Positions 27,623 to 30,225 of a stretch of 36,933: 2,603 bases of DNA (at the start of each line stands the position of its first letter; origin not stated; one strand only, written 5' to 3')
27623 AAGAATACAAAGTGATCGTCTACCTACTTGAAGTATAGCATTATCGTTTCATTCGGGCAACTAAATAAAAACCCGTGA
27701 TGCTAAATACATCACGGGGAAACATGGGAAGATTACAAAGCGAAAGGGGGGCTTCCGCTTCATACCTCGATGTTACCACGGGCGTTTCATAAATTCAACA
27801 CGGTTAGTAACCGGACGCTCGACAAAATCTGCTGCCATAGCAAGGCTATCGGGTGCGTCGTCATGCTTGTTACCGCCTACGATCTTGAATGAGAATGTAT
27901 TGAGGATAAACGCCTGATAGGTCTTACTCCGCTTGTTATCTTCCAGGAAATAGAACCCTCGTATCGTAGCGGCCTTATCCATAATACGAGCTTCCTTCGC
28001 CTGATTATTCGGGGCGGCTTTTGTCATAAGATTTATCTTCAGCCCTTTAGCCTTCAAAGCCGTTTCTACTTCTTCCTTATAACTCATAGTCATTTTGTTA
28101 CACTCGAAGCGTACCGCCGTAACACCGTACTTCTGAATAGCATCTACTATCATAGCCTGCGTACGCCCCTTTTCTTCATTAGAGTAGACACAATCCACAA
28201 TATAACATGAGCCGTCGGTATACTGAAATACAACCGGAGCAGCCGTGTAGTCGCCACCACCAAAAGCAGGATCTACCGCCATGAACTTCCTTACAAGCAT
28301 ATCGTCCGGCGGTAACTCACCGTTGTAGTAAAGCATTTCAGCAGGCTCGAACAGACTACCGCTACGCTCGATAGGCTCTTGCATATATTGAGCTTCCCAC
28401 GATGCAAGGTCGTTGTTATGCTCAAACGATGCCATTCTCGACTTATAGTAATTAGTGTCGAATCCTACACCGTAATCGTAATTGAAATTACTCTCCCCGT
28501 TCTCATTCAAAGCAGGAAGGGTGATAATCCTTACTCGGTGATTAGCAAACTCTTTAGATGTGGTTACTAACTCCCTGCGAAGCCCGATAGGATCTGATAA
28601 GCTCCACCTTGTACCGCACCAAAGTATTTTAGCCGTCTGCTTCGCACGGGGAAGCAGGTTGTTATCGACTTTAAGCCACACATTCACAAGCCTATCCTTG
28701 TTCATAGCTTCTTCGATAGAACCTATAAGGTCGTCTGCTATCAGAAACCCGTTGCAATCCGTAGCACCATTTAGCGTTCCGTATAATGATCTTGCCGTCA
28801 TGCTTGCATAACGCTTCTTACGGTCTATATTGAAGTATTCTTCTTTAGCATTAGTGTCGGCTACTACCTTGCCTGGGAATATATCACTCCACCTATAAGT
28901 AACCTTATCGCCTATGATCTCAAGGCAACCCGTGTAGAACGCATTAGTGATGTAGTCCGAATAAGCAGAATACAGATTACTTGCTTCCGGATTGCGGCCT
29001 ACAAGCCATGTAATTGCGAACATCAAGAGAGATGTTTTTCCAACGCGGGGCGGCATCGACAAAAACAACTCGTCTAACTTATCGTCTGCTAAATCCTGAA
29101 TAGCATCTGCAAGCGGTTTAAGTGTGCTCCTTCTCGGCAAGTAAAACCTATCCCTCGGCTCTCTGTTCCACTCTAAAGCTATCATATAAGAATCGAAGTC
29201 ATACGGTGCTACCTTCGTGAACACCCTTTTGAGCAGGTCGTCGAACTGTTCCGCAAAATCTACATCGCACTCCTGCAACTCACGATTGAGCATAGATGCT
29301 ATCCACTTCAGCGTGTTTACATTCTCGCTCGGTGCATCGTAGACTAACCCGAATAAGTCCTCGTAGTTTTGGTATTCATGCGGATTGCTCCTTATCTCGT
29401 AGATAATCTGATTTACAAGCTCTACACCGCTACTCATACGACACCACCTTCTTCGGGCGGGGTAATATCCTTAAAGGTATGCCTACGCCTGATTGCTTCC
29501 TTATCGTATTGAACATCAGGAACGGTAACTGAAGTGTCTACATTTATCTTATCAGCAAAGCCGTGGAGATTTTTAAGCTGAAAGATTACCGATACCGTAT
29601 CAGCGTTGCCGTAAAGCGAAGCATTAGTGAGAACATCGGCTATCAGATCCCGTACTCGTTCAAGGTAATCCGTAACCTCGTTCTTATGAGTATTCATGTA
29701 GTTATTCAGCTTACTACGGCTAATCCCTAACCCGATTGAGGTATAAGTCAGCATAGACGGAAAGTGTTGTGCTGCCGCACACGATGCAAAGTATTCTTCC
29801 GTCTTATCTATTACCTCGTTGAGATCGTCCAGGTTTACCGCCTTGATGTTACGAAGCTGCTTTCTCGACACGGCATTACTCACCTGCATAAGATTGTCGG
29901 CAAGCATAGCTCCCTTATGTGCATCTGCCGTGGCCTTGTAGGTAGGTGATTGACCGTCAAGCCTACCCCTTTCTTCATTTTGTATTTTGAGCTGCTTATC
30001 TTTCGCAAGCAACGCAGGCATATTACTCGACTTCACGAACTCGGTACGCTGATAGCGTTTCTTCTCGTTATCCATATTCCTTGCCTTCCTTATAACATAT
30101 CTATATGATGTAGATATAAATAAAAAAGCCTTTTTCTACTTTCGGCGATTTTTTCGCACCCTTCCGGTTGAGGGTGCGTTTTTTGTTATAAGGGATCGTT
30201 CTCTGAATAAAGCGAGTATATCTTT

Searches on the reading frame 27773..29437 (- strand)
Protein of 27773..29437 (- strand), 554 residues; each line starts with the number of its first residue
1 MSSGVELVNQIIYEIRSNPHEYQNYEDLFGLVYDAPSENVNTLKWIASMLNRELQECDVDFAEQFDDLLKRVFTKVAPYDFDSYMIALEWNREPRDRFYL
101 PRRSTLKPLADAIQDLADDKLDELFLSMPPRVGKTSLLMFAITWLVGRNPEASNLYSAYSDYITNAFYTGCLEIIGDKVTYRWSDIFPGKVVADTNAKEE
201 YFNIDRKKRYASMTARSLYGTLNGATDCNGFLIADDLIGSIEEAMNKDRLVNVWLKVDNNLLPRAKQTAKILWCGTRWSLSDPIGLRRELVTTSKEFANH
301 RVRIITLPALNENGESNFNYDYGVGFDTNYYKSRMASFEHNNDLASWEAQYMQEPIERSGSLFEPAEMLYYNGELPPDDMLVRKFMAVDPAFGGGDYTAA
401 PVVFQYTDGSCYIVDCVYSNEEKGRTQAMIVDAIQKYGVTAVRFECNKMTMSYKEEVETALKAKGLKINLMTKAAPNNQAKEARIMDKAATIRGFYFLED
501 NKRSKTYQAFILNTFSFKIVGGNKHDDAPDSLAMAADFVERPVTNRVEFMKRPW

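Call 9: search_protein_families(library=pfam, proteins=[window:27773-29437:-], max_evalue=0.01)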
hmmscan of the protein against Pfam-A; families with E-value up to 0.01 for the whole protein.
window:27773-29437:- (554 aa): 2 families
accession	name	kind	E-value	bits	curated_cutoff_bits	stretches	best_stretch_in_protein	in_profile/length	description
PF22530.2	Terminase-T7_RNaseH-like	-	6.6e-08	33.2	27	1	388-488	1-98/108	Terminase Bacteriophage T7, Ribonuclease H-like domain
PF17289.8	Terminase_6C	-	0.00043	20.7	22.6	1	386-535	1-151/155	Terminase RNaseH-like domain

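Call 13: search_protein_families(library=phrogs, proteins=[window:27773-29437:-], max_evalue=0.001)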
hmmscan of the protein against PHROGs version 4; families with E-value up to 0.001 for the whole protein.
window:27773-29437:- (554 aa): 4 families
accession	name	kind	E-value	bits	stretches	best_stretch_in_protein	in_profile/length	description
phrog_38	-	head and packaging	4.2e-57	195.3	1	77-540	272-704/760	terminase large subunit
phrog_30251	-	head and packaging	5.6e-32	111.8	1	97-528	31-449/799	terminase large subunit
phrog_4758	-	head and packaging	6.7e-24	85.5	1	67-315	9-241/243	terminase large subunit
phrog_5573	-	head and packaging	1.5e-14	55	1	300-536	10-231/250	terminase large subunit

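Call 53: search_dna_similar(query=window:27773-29437:-, collection=phages, mode=protein, max_rows=25)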
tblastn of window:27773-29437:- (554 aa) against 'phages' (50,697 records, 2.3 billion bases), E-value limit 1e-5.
Records with a match: 226; places in all: 226; records where one place covers at least 80% of the query: 24.
Best place of each record, by identity: <60% 226.
By first word of the organism name: Streptococcus 33; Helicobacter 31; Lactococcus 29; Bacteriophage 18; Xanthomonas 17; Yersinia 16; Ralstonia 10; Clostridium 9; Burkholderia 8; Staphylococcus 7; and 27 more.
By host as written in the record: - 27; Helicobacter pylori 23; Streptococcus thermophilus 14; Yersinia enterocolitica 14; Xanthomonas oryzae pv. oryzae 12; Lactococcus lactis 11; Streptococcus thermophilus ST64987 8; Helicobacter heilmannii 6; and 82 more.
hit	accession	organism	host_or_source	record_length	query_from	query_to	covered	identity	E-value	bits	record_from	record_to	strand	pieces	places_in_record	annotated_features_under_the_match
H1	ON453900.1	Clostridium phage Maintenon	[Clostridium] innocuum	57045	5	539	97%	39.7%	7e-112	372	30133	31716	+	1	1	terminase large subunit | hypothetical protein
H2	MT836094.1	Bacteriophage sp.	human fecal samples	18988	67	538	85%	39.8%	1e-100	339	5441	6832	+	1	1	record has no annotation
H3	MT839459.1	Bacteriophage sp.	human fecal samples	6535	113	554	80%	41.6%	6e-98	331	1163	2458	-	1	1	record has no annotation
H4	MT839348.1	Bacteriophage sp.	human fecal samples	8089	114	554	80%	41.7%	2e-97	330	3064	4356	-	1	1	record has no annotation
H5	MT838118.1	Bacteriophage sp.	human fecal samples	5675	7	553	99%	33.0%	1e-73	260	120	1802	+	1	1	record has no annotation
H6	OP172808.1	Eggerthella phage EL753P1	Eggerthella lenta DA753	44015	63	552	88%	35.4%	1e-86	299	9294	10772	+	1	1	hypothetical protein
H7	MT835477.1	Bacteriophage sp.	human fecal samples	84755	63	553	89%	34.8%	3e-74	263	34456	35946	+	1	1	record has no annotation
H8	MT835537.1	Bacteriophage sp.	human fecal samples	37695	5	554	99%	29.5%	3e-69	248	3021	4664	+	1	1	record has no annotation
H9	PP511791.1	Dulem virus 39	Propithecus coquereli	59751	65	533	85%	31.2%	6e-47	182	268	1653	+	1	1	terminase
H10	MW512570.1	Clostridioides phage CD1801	Clostridioides difficile CD1801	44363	98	537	79%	28.1%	1e-30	133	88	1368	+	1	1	terminase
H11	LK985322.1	Clostridium phage phiCDHM19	-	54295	97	528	78%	28.5%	9e-29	127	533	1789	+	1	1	phiCDHM19_gp2: putative terminase large subunit protein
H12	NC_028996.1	Clostridium phage phiCDHM19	-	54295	97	528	78%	28.5%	9e-29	127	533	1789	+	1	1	phiCDHM19_gp2: terminase large subunit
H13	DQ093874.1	Lactococcus phage TP901-1C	-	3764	98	537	79%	27.4%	8e-20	99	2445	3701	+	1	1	terL: TerL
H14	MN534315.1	Lactococcus phage proPhi1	Lactotoccus lactis subsp. cremoris TIFN1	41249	98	537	79%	27.4%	1e-19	99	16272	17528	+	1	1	terminase large subunit/endonuclease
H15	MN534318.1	Lactococcus phage proPhi5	Lactococcus lactis subsp. cremoris TIFN5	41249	98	537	79%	27.4%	1e-19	99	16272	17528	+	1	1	terminase large subunit/endonuclease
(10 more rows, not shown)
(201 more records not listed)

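Call 81: get_annotated_region(hit=H1, flank=6000)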
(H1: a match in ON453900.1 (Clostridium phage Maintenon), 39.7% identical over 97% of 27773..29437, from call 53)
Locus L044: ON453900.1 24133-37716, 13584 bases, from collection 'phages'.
description: Clostridium phage Maintenon, complete genome.
organism: Clostridium phage Maintenon (NCBI taxid 2951972)
taxonomy: Viruses
host: [Clostridium] innocuum; source: feces; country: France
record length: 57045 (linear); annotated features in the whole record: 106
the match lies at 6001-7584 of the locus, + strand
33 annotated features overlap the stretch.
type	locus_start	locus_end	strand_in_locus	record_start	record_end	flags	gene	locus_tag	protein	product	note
CDS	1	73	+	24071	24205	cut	-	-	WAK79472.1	hypothetical protein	rasttk_feature_creation_tool=/opt/patric-common/ runtime/bin/phanotate version 1.5.0; ...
CDS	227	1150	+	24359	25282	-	-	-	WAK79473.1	primase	rasttk_feature_creation_tool=/opt/patric-common/ runtime/bin/phanotate version 1.5.0; HHpred against PHROGS v3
CDS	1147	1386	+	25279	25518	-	-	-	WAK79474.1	hypothetical protein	rasttk_feature_creation_tool=/opt/patric-common/ runtime/bin/phanotate version 1.5.0; ...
CDS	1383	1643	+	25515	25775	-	-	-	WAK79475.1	hypothetical protein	rasttk_feature_creation_tool=/opt/patric-common/ runtime/bin/phanotate version 1.5.0; ...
CDS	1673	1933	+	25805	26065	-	-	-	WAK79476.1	hypothetical protein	rasttk_feature_creation_tool=/opt/patric-common/ runtime/bin/phanotate version 1.5.0; ...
CDS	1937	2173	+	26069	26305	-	-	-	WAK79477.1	hypothetical protein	rasttk_feature_creation_tool=/opt/patric-common/ runtime/bin/phanotate version 1.5.0; ...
CDS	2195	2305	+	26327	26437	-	-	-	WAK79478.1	hypothetical protein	rasttk_feature_creation_tool=/opt/patric-common/ runtime/bin/phanotate version 1.5.0; ...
CDS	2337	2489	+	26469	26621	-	-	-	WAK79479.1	hypothetical protein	rasttk_feature_creation_tool=/opt/patric-common/ runtime/bin/phanotate version 1.5.0; ...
CDS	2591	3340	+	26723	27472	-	-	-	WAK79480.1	terminase small subunit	rasttk_feature_creation_tool=/opt/patric-common/ runtime/bin/phanotate version 1.5.0; HHpred against PHROGS v3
CDS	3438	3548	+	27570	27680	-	-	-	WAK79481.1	hypothetical protein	rasttk_feature_creation_tool=/opt/patric-common/ runtime/bin/phanotate version 1.5.0; ...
CDS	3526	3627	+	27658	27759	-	-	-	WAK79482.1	hypothetical protein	rasttk_feature_creation_tool=/opt/patric-common/ runtime/bin/phanotate version 1.5.0; ...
CDS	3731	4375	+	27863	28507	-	-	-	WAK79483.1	hypothetical protein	rasttk_feature_creation_tool=/opt/patric-common/ runtime/bin/phanotate version 1.5.0; ...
CDS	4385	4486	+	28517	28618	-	-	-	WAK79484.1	hypothetical protein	rasttk_feature_creation_tool=/opt/patric-common/ runtime/bin/phanotate version 1.5.0; ...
CDS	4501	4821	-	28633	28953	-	-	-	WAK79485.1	hypothetical protein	rasttk_feature_creation_tool=/opt/patric-common/ runtime/bin/phanotate version 1.5.0; ...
CDS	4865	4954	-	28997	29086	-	-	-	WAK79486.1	hypothetical protein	rasttk_feature_creation_tool=/opt/patric-common/ runtime/bin/phanotate version 1.5.0; ...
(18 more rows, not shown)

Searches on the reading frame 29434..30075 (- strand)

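Call 9: search_protein_families(library=pfam, proteins=[window:29434-30075:-], max_evalue=0.01)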
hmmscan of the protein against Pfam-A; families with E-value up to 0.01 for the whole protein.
window:29434-30075:- (213 aa): 1 family
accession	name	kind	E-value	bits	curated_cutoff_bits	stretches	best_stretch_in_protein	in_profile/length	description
PF16677.11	GP3_package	-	1.2e-10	41.9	29.4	1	83-178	7-104/105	DNA-packaging protein gp3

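Call 13: search_protein_families(library=phrogs, proteins=[window:29434-30075:-], max_evalue=0.001)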
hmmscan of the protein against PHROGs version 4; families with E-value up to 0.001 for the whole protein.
window:29434-30075:- (213 aa): 1 family
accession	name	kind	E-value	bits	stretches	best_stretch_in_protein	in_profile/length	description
phrog_606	-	head and packaging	9.9e-06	26.7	1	87-195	30-151/167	terminase small subunit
